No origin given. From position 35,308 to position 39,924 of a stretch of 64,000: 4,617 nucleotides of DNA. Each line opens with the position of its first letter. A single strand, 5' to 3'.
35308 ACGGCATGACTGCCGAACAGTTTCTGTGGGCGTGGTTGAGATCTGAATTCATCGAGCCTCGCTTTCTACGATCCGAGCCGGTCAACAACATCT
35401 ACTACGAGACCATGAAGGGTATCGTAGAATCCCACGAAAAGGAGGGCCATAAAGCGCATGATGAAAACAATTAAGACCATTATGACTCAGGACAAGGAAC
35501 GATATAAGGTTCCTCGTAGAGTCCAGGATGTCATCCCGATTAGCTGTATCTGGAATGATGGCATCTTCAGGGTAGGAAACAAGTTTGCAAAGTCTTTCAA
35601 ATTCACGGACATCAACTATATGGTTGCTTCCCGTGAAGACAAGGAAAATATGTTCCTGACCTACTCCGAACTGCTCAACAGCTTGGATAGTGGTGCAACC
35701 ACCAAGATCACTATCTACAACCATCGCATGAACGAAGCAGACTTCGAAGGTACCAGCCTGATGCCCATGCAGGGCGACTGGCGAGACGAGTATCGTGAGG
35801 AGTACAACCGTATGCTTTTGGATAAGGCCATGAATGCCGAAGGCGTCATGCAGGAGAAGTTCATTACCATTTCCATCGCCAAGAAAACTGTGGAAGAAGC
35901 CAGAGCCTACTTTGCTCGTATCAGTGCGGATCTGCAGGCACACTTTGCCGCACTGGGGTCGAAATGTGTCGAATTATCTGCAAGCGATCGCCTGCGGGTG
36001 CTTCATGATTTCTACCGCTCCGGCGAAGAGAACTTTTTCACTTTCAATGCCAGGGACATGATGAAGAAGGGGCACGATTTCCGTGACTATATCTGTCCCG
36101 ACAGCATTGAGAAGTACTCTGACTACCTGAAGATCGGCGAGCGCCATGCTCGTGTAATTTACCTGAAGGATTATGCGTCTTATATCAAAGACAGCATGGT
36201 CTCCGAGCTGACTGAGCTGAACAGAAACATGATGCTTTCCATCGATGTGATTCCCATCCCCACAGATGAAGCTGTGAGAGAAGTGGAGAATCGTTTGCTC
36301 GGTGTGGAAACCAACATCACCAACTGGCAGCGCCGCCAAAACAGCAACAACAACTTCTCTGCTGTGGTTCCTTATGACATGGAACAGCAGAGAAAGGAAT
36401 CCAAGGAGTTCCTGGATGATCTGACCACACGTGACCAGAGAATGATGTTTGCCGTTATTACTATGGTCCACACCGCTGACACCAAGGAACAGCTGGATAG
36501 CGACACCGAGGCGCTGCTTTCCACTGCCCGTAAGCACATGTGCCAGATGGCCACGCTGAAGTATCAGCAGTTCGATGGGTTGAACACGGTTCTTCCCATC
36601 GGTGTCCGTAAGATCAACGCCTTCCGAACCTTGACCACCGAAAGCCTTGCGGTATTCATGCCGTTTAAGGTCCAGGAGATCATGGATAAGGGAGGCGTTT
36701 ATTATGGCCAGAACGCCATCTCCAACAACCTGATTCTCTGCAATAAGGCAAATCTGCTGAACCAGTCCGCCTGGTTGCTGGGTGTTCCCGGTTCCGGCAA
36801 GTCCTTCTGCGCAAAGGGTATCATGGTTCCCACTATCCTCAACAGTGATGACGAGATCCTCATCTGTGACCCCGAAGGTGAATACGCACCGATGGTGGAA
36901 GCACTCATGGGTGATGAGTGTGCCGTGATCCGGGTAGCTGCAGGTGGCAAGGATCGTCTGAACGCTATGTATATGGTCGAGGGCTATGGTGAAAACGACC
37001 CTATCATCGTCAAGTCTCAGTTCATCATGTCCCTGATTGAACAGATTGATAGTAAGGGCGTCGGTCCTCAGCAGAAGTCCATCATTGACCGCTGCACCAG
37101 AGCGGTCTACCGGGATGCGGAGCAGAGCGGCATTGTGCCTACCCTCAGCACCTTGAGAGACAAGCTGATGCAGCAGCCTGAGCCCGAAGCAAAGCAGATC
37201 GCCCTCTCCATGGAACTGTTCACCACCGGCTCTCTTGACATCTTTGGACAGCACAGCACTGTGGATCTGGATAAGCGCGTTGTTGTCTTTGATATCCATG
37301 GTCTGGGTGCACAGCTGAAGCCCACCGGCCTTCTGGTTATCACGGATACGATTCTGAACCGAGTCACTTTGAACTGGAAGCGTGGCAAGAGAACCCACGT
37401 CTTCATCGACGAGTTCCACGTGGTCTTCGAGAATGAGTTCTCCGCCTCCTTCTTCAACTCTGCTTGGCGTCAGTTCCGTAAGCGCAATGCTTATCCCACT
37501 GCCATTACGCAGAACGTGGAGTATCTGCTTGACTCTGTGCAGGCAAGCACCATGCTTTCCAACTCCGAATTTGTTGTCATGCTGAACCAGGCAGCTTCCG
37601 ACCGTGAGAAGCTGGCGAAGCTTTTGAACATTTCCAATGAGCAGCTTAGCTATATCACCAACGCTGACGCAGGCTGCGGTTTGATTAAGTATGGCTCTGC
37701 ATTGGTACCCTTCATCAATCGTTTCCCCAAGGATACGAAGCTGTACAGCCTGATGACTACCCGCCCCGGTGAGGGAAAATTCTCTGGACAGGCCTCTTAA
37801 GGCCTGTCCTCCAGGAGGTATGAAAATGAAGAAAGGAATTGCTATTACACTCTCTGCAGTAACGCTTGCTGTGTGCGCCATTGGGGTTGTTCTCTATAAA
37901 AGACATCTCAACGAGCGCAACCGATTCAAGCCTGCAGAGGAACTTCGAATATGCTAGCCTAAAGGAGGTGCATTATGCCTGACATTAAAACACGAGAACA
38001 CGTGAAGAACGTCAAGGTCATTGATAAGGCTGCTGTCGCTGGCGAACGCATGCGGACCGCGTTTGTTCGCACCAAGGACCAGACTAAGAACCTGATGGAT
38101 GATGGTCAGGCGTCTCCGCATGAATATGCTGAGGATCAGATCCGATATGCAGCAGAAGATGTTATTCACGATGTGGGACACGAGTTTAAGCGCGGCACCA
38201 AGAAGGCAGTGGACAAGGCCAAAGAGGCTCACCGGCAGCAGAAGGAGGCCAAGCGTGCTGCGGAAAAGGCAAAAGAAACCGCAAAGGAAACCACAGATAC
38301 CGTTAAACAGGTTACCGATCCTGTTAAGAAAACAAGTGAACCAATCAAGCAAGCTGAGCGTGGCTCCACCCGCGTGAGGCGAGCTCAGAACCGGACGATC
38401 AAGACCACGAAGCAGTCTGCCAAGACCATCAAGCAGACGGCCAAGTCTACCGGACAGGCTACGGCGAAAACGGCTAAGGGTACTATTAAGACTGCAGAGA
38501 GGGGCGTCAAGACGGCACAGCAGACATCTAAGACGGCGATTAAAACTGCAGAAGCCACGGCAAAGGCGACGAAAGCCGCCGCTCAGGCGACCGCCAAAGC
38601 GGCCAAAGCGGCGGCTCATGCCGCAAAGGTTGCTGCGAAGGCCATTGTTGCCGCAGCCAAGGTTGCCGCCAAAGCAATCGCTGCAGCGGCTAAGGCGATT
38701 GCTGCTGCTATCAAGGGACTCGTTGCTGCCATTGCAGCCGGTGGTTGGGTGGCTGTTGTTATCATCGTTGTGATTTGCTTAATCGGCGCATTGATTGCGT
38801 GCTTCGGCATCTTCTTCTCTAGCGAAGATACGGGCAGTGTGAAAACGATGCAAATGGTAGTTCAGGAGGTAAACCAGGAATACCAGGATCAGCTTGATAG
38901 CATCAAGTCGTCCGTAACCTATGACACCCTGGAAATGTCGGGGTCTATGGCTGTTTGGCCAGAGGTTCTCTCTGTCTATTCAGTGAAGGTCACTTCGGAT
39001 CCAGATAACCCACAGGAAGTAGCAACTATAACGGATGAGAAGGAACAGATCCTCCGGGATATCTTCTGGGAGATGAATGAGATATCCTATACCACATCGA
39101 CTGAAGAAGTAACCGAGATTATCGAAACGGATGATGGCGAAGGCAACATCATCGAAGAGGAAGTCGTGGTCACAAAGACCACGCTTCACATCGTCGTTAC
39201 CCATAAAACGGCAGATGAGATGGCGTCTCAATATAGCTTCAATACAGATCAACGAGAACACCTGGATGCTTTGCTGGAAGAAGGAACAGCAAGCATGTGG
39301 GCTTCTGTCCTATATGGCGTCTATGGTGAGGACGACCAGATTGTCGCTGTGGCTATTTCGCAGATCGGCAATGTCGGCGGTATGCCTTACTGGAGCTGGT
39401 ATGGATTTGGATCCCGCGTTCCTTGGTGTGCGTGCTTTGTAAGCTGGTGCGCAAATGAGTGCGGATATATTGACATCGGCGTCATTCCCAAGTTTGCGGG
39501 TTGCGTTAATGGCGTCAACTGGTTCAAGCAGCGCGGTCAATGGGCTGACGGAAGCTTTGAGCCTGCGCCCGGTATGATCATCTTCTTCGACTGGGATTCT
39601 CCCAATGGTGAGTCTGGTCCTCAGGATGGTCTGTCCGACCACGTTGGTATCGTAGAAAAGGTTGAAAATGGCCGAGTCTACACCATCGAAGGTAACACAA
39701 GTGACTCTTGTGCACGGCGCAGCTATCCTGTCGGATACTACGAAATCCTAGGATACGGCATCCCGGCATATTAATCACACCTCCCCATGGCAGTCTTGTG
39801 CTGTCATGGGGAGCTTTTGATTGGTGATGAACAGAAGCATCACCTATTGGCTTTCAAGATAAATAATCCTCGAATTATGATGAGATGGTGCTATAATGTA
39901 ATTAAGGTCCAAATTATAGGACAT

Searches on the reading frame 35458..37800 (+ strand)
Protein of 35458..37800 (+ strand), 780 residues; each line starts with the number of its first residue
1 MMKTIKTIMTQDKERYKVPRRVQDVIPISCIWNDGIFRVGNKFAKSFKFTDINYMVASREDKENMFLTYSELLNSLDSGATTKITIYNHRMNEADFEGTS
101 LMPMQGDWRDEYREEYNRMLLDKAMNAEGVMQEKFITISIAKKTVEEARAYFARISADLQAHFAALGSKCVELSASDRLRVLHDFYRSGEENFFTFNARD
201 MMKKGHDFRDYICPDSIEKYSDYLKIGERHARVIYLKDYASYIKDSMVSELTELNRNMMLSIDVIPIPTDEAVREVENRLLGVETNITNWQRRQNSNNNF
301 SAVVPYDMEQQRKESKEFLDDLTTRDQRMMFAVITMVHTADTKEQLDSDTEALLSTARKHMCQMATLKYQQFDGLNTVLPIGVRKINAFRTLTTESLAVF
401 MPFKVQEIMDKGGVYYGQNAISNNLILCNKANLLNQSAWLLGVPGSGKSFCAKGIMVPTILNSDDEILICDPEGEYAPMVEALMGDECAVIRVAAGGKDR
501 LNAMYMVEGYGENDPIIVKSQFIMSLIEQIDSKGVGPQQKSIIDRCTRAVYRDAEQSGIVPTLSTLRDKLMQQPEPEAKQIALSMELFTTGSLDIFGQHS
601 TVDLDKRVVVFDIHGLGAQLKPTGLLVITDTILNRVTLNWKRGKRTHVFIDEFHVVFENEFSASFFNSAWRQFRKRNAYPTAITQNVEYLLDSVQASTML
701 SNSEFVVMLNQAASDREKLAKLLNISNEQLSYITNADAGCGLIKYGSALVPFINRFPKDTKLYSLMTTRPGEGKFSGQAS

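Call 12: search_protein_families(library=pfam, proteins=[window:35458-37800:+])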
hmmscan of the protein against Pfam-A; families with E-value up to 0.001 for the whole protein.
window:35458-37800:+ (780 aa): 3 families
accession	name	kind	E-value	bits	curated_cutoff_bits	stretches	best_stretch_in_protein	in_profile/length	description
PF19044.6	P-loop_TraG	-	1.1e-08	34.7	25.8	1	604-733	210-342/413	TraG P-loop domain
PF01935.23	DUF87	-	6.8e-08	33.3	23.2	1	431-570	19-144/220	Helicase HerA, central domain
PF12846.13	AAA_10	-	1e-06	28.5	27.5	1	435-693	21-289/362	AAA-like domain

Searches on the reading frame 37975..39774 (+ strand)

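Call 12: search_protein_families(library=pfam, proteins=[window:37975-39774:+])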
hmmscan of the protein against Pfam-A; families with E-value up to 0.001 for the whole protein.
window:37975-39774:+ (599 aa): 1 family
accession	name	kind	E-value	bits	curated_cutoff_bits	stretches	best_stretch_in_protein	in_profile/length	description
PF05257.22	CHAP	-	1.8e-16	60.9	26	1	479-574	3-81/81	CHAP domain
